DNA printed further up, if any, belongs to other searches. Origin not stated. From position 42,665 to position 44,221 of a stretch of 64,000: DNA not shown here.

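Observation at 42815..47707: A second hdrA copy is split at its ferredoxin insertion and interleaved with a NuoE / NuoF / NuoG-N-type NADH module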

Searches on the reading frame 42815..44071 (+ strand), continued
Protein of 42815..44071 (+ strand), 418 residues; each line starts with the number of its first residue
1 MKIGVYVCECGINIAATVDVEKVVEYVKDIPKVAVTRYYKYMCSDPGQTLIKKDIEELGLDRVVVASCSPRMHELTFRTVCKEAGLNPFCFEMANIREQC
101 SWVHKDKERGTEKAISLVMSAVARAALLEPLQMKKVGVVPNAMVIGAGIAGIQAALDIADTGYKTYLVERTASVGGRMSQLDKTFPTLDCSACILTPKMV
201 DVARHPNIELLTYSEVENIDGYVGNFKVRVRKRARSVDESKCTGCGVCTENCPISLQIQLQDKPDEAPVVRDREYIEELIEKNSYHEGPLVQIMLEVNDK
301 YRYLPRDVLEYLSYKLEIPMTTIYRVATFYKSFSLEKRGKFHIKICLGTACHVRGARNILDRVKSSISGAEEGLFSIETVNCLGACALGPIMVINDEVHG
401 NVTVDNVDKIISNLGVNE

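Call 9: find_encoding_contigs(protein=window:42815-44071:+, flank=3000, max_places=4)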
Protein window:42815-44071:+ (418 aa): 9 contigs read that carry it; 3 places shown.
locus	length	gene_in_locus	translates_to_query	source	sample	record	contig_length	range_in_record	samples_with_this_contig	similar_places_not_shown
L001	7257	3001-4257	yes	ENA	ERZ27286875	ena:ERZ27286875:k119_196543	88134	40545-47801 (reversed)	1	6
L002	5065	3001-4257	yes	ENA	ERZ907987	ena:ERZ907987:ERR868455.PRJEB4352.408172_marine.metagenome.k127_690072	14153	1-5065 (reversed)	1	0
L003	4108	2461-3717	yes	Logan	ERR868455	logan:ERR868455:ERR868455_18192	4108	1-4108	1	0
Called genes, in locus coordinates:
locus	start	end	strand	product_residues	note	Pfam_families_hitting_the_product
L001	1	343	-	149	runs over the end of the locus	PF01155:HypA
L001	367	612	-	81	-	PF01455:HupF_HypC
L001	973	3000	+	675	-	PF00890:FAD_binding_2 (weak), PF07992:Pyr_redox_2 (weak), PF12831:FAD_oxidored, PF13450:NAD_binding_8 (weak), PF12797:Fer4_2 (faint), PF00037:Fer4 (faint), PF12838:Fer4_7, PF14697:Fer4_21 (weak)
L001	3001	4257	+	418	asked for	PF07992:Pyr_redox_2 (weak), PF12831:FAD_oxidored, PF13450:NAD_binding_8 (weak), PF01257:2Fe-2S_thioredx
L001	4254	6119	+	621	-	PF01257:2Fe-2S_thioredx (weak), PF01512:Complex1_51K, PF10531:SLBB (weak), PF10589:NADH_4Fe-4S, PF12837:Fer4_6 (faint), PF00037:Fer4 (weak), PF12838:Fer4_7 (weak), PF13237:Fer4_10 (weak)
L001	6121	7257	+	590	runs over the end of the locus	PF00111:Fer2, PF13510:Fer2_4, PF12838:Fer4_7, PF14697:Fer4_21, PF00037:Fer4, PF12837:Fer4_6 (weak), PF12838:Fer4_7, PF13187:Fer4_9 (weak), +3 more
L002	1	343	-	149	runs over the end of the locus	PF01155:HypA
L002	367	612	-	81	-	PF01455:HupF_HypC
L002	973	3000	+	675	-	PF00890:FAD_binding_2 (weak), PF07992:Pyr_redox_2 (weak), PF12831:FAD_oxidored, PF13450:NAD_binding_8 (weak), PF12797:Fer4_2 (faint), PF00037:Fer4 (faint), PF12838:Fer4_7, PF14697:Fer4_21 (weak)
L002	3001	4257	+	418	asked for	PF07992:Pyr_redox_2 (weak), PF12831:FAD_oxidored, PF13450:NAD_binding_8 (weak), PF01257:2Fe-2S_thioredx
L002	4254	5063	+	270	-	?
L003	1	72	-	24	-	?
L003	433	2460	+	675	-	PF00890:FAD_binding_2 (weak), PF07992:Pyr_redox_2 (weak), PF12831:FAD_oxidored, PF13450:NAD_binding_8 (weak), PF12797:Fer4_2 (faint), PF00037:Fer4 (faint), PF12838:Fer4_7, PF14697:Fer4_21 (weak)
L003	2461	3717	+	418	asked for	PF07992:Pyr_redox_2 (weak), PF12831:FAD_oxidored, PF13450:NAD_binding_8 (weak), PF01257:2Fe-2S_thioredx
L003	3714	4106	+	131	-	?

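Call 20: find_related_loci(query=window:42815-44071:+, collection=genome_contigs, flank=8000)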
Query window:42815-44071:+ (418 aa) in genome_contigs; peptide patterns used: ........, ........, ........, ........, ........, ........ (x = any residue, [..] = any of these).
600 stretches matched a pattern (row limit reached: there are more); 588 encode a relative of the query (tblastn E <= 1e-3); the best 80 are kept; 80 distinct loci.
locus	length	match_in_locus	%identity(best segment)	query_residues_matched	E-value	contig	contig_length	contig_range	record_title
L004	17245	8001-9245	75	1-415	0e+0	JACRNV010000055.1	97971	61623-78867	MAG: Methanobacteriota archaeon isolate NC_groundwater_1944_Pr3_S-0.2um_58_6 scaffold_741717, whole genome shotgun seque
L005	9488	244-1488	75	1-415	0e+0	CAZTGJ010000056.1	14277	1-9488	MAG TPA_asm: uncultured Thermoplasmata archaeon isolate SRP077602_co5_212 genome assembly, contig: NODE_19476_length_142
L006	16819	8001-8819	67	143-415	8e-131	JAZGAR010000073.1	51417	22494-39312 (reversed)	MAG: Thermoplasmata archaeon isolate SCS1bin.31 SCS1bin.31_73, whole genome shotgun sequence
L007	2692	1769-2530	73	1-254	3e-134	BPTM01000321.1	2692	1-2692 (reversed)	MAG: Candidatus Heimdallarchaeota archaeon 7H_bin003 DNA, 7H_mbSensitive_bin3_NODE_4084, whole genome shotgun sequence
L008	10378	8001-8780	71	1-259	2e-123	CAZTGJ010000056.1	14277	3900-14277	MAG TPA_asm: uncultured Thermoplasmata archaeon isolate SRP077602_co5_212 genome assembly, contig: NODE_19476_length_142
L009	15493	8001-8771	72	2-258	6e-121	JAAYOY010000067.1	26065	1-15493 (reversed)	MAG: Bacillota bacterium isolate AS22ysBPME_12 35027_AS22, whole genome shotgun sequence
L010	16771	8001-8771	71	2-258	9e-121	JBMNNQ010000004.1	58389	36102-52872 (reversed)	MAG: Dethiobacteria bacterium isolate SBF912SR8HQ0008 scaffold_929_c1, whole genome shotgun sequence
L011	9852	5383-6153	72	2-258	1e-120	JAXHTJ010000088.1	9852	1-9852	MAG: Halobacteriota archaeon isolate MAG21_tar_biofilm MAG21_90, whole genome shotgun sequence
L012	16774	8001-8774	71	2-259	6e-113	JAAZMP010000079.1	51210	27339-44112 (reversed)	MAG: Bacillota bacterium isolate AS23ysBPME_85 108473_AS23, whole genome shotgun sequence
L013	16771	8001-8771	70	2-258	2e-111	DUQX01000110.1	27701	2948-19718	MAG TPA_asm: Bacillota bacterium isolate AS08sgBPME_442 226529_AS08, whole genome shotgun sequence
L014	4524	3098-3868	68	2-258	2e-111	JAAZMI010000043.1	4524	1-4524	MAG: Bacillota bacterium isolate AS23ysBPME_345 30668_AS23, whole genome shotgun sequence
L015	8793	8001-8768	64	2-257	2e-110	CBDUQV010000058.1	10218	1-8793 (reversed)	MAG TPA_asm: uncultured bacterium isolate SRR22302361_binner13_Refined_118 genome assembly, contig: ERZ25748748.4182, wh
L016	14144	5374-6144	70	2-258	2e-110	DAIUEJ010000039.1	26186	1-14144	MAG TPA_asm: Candidatus Anoxymicrobiaceae bacterium isolate CTOTU25329 NODE_270_length_26186_cov_20.997245, whole genome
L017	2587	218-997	62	2-261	2e-114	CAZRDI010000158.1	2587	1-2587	MAG TPA_asm: uncultured Dehalococcoidales bacterium isolate binchicken_co228_397 genome assembly, contig: NODE_76325_len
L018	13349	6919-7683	62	2-256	4e-107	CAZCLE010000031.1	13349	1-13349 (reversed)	MAG TPA_asm: uncultured Dehalococcoidales bacterium isolate binchicken_co332_61 genome assembly, contig: NODE_1058_lengt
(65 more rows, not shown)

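Call 29: search_protein_families(library=ncbifam, proteins=[window:42815-44071:+], max_evalue=0.00001)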
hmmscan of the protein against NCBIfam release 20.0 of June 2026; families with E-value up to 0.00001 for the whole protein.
window:42815-44071:+ (418 aa): 19 families
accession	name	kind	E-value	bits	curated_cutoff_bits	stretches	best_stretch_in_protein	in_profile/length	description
NF040770.1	hetero_SS_HdrA2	exception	1.6e-114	383.7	1100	1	2-257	1-258/777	CoB-CoM heterodisulfide reductase HdrA2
NF041778.1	hetero_SS_HdrA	equivalog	7e-81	272.1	1400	1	2-257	7-263/771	ferredoxin:CoB-CoM heterodisulfide reductase subunit HdrA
NF041891.1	hdrA_Methbact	equivalog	1.1e-66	225.6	1300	1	2-258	2-256/762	ferredoxin:CoB-CoM heterodisulfide reductase subunit HdrA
NF005747.0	PRK07571.1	equivalog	1.6e-33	115.8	224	1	267-413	16-167/173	bidirectional hydrogenase complex protein HoxE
TIGR01958.1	nuoE_fam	subfamily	4e-26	91.9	142.4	1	290-414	18-147/148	NADH-quinone oxidoreductase subunit NuoE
NF005722.0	PRK07539.1-2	equivalog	9.8e-26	90.7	141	1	273-413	10-155/157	NADH-quinone oxidoreductase subunit NuoE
NF004638.0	PRK05988.1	equivalog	3.3e-25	88.7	198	1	272-413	10-156/159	formate dehydrogenase subunit gamma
NF005725.0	PRK07539.1-5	equivalog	9.3e-25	87.3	220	1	300-414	52-171/174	NADH-quinone oxidoreductase subunit NuoE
NF005724.0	PRK07539.1-4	equivalog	5.6e-21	75.5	280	1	290-414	42-172/240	NADH-quinone oxidoreductase subunit NuoE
NF009040.0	PRK12373.1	equivalog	3.3e-17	63.3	514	1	292-414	41-169/400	NADH-quinone oxidoreductase subunit E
NF005723.0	PRK07539.1-3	equivalog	7.1e-16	58.5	226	1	299-414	35-156/158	NADH-quinone oxidoreductase subunit NuoE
NF005721.0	PRK07539.1-1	equivalog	1.9e-15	56.9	308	1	303-414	61-177/292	NADH-quinone oxidoreductase subunit NuoE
NF045637.1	carotdesatCrtDProt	equivalog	8.9e-09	34.4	580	1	143-199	2-58/485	1-hydroxycarotenoid 3,4-desaturase CrtD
TIGR02734.1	crtI_fam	subfamily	1.7e-08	33.6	238.1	1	142-200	1-60/504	phytoene desaturase family protein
TIGR03467.1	HpnE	equivalog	5.9e-08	32.4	283.05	1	143-180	2-39/430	hydroxysqualene dehydroxylase HpnE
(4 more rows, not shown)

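Call 31: list_cluster_members(proteins=[window:42815-44071:+, window:45935-47707:+, window:44068-45933:+, window:40787-42814:+])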
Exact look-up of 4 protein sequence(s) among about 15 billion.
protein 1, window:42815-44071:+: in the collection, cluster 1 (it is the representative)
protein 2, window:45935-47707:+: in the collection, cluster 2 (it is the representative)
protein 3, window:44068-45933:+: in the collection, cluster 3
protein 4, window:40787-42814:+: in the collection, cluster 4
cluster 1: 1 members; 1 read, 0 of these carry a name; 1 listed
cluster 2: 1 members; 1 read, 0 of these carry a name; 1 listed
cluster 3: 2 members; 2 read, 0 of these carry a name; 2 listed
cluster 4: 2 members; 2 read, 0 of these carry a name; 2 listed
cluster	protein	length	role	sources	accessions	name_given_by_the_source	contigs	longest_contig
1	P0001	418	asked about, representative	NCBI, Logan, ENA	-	-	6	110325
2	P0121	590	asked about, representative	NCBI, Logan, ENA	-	-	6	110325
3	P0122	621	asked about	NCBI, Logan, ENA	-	-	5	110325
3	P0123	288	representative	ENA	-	-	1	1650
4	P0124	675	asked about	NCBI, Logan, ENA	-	-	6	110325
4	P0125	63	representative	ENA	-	-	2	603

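Call 32: find_encoding_contigs(protein=P0048, flank=8000, max_places=1)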
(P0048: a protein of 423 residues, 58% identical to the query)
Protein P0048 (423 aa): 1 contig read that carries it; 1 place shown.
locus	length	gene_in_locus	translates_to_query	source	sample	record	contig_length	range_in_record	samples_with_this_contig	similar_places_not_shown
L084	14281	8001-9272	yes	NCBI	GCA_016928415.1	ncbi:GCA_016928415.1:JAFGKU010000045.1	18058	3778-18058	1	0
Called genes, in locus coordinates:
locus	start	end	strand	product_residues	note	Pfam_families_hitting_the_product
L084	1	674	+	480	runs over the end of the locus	PF00884:Sulfatase, PF01663:Phosphodiest (faint), PF16347:SGSH_C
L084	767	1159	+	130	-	PF03692:CxxCxxCC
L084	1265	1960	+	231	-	PF00226:DnaJ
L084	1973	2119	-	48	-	-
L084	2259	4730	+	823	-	-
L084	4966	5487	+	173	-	PF04060:FeS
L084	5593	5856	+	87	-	PF01022:HTH_5, PF12840:HTH_20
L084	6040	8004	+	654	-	PF00890:FAD_binding_2 (weak), PF07992:Pyr_redox_2 (weak), PF12831:FAD_oxidored, PF13450:NAD_binding_8 (weak), PF12837:Fer4_6 (weak), PF12838:Fer4_7, PF13187:Fer4_9, PF14697:Fer4_21, +6 more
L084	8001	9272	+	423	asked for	PF07992:Pyr_redox_2 (faint), PF12831:FAD_oxidored (weak), PF13450:NAD_binding_8 (weak), PF14697:Fer4_21 (weak), PF00037:Fer4 (weak), PF12797:Fer4_2 (weak), PF01257:2Fe-2S_thioredx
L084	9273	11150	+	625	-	PF01257:2Fe-2S_thioredx, PF01512:Complex1_51K, PF10531:SLBB (weak), PF10589:NADH_4Fe-4S, PF12838:Fer4_7 (weak), PF00037:Fer4 (weak), PF13237:Fer4_10 (weak), PF14697:Fer4_21 (weak), +1 more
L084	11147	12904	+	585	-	PF00111:Fer2 (weak), PF13510:Fer2_4, PF12838:Fer4_7, PF13183:Fer4_8 (weak), PF13187:Fer4_9 (weak), PF14697:Fer4_21 (weak), PF00037:Fer4, PF12838:Fer4_7, +11 more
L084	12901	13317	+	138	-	PF02662:FlpD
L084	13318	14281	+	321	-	PF12797:Fer4_2 (faint), PF13187:Fer4_9 (faint), PF13183:Fer4_8 (weak), PF13534:Fer4_17 (weak), PF00037:Fer4 (weak)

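Call 33: find_encoding_contigs(protein=P0071, flank=8000, max_places=1)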
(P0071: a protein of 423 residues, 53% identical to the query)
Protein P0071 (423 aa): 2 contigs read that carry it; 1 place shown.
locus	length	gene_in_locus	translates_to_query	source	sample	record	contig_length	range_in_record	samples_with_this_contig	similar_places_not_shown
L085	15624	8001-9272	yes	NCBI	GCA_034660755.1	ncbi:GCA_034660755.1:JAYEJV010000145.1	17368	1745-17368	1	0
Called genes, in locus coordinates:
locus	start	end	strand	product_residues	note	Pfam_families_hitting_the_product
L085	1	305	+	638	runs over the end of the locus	-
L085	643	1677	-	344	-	PF01408:GFO_IDH_MocA, PF02894:GFO_IDH_MocA_C, PF22725:GFO_IDH_MocA_C3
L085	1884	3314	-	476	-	PF04916:Phospholip_B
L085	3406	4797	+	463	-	PF00512:HisKA (weak), PF02518:HATPase_c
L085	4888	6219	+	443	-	PF00072:Response_reg, PF00158:Sigma54_activat, PF14532:Sigma54_activ_2, PF07728:AAA_5 (weak), PF25601:AAA_lid_14, PF02954:HTH_8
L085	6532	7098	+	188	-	PF12838:Fer4_7 (weak), PF13183:Fer4_8, PF13187:Fer4_9, PF13534:Fer4_17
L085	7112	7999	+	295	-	PF02754:CCG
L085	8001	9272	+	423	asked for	PF07992:Pyr_redox_2 (weak), PF00890:FAD_binding_2 (weak), PF12831:FAD_oxidored (weak), PF13450:NAD_binding_8, PF00037:Fer4 (weak), PF12797:Fer4_2 (weak), PF13237:Fer4_10 (weak), PF01257:2Fe-2S_thioredx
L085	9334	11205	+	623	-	PF01512:Complex1_51K, PF10531:SLBB (weak), PF10589:NADH_4Fe-4S, PF00037:Fer4 (weak), PF12837:Fer4_6 (weak), PF12838:Fer4_7 (weak), PF13187:Fer4_9 (weak), PF14697:Fer4_21, +3 more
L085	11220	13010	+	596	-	PF13510:Fer2_4, PF12837:Fer4_6 (faint), PF13484:Fer4_16 (faint), PF12838:Fer4_7 (weak), PF13187:Fer4_9, PF13237:Fer4_10 (weak), PF14697:Fer4_21, PF00037:Fer4 (weak)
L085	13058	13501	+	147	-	PF02662:FlpD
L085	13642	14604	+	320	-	PF01058:Oxidored_q6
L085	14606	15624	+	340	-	PF27537:HoxH, PF00374:NiFeSe_Hases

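Call 34: find_encoding_contigs(protein=P0050, flank=8000, max_places=1)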
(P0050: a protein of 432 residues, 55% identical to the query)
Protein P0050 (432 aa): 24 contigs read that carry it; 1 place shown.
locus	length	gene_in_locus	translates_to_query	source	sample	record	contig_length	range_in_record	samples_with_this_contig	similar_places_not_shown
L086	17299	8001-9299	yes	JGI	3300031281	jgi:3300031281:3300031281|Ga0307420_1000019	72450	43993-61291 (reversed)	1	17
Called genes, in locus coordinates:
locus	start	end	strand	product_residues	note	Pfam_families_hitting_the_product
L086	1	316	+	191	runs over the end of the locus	PF14512:TM1586_NiRdase (faint), PF00881:Nitroreductase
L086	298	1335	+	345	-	PF02771:Acyl-CoA_dh_N, PF00441:Acyl-CoA_dh_1, PF08028:Acyl-CoA_dh_2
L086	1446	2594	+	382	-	PF02771:Acyl-CoA_dh_N, PF02770:Acyl-CoA_dh_M, PF00441:Acyl-CoA_dh_1, PF08028:Acyl-CoA_dh_2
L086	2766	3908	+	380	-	PF02771:Acyl-CoA_dh_N, PF02770:Acyl-CoA_dh_M, PF00441:Acyl-CoA_dh_1, PF08028:Acyl-CoA_dh_2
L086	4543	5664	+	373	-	PF13183:Fer4_8, PF13187:Fer4_9, PF13237:Fer4_10 (weak), PF13534:Fer4_17, PF02754:CCG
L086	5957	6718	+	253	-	PF01012:ETF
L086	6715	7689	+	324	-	PF01012:ETF, PF00766:ETF_alpha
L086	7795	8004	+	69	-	-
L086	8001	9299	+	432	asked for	PF00890:FAD_binding_2 (weak), PF01266:DAO (weak), PF07992:Pyr_redox_2 (weak), PF12831:FAD_oxidored, PF13450:NAD_binding_8 (weak), PF00037:Fer4 (weak), PF12797:Fer4_2 (weak), PF01257:2Fe-2S_thioredx, +3 more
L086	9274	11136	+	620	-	PF01257:2Fe-2S_thioredx (weak), PF01512:Complex1_51K, PF10531:SLBB, PF10589:NADH_4Fe-4S, PF00037:Fer4 (weak), PF12838:Fer4_7 (weak), PF14697:Fer4_21, PF00037:Fer4 (weak), +1 more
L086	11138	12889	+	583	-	PF13510:Fer2_4, PF12838:Fer4_7 (weak), PF14697:Fer4_21 (weak), PF07992:Pyr_redox_2, PF13237:Fer4_10 (weak), PF14697:Fer4_21 (weak), PF12838:Fer4_7, PF13187:Fer4_9 (weak), +6 more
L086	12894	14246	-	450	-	PF03051:Peptidase_C1_2, PF00112:Peptidase_C1 (faint)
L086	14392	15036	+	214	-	-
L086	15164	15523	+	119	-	PF12675:DUF3795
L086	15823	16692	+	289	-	PF12838:Fer4_7 (faint), PF14697:Fer4_21 (faint), PF13237:Fer4_10 (faint), PF12801:Fer4_5, PF00037:Fer4 (weak)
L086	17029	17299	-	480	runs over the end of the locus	PF02127:Peptidase_M18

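Call 44: find_encoding_contigs(protein=P0046, flank=8000, max_places=1)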
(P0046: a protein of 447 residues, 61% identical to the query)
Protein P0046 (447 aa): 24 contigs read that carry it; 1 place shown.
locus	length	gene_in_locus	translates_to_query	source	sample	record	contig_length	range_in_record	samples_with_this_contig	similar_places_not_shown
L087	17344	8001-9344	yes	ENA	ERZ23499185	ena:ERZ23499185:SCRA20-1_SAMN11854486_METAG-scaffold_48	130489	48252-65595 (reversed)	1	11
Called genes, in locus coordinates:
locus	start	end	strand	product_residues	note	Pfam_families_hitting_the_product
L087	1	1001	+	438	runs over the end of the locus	PF01979:Amidohydro_1, PF07969:Amidohydro_3 (weak)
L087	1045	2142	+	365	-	PF01180:DHO_dh, PF03060:NMO (weak), PF12837:Fer4_6 (weak), PF13187:Fer4_9 (weak), PF13237:Fer4_10 (weak), PF00037:Fer4 (weak), PF12838:Fer4_7 (weak), PF14697:Fer4_21, +2 more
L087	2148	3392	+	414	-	PF01979:Amidohydro_1, PF07969:Amidohydro_3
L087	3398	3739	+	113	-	-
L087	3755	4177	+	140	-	PF00571:CBS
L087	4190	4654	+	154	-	PF00571:CBS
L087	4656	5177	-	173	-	PF01613:Flavin_Reduct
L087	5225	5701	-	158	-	PF13404:HTH_AsnC-type, PF13412:HTH_24, PF01037:AsnC_trans_reg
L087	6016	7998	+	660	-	PF00890:FAD_binding_2 (weak), PF01134:GIDA (weak), PF07992:Pyr_redox_2 (weak), PF12831:FAD_oxidored, PF00037:Fer4 (weak), PF12838:Fer4_7, PF13187:Fer4_9 (weak), PF14697:Fer4_21, +5 more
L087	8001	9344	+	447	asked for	PF07992:Pyr_redox_2 (weak), PF01266:DAO (weak), PF12831:FAD_oxidored (weak), PF13450:NAD_binding_8 (weak), PF01257:2Fe-2S_thioredx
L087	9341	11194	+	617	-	PF01512:Complex1_51K, PF10531:SLBB (weak), PF10589:NADH_4Fe-4S, PF00037:Fer4 (weak), PF12838:Fer4_7 (weak), PF13187:Fer4_9 (weak), PF13237:Fer4_10 (weak), PF14697:Fer4_21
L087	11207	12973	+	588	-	PF00111:Fer2, PF13510:Fer2_4, PF13484:Fer4_16 (faint), PF12838:Fer4_7 (weak), PF00037:Fer4 (weak), PF12837:Fer4_6 (weak), PF12838:Fer4_7, PF13187:Fer4_9 (weak), +5 more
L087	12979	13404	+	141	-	PF02662:FlpD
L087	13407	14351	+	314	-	PF04432:FrhB_FdhB_C (weak), PF12797:Fer4_2 (faint), PF13187:Fer4_9 (faint), PF13183:Fer4_8 (weak), PF13534:Fer4_17 (weak)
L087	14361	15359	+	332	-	PF12797:Fer4_2 (faint), PF00037:Fer4 (faint), PF13237:Fer4_10 (faint), PF17179:Fer4_22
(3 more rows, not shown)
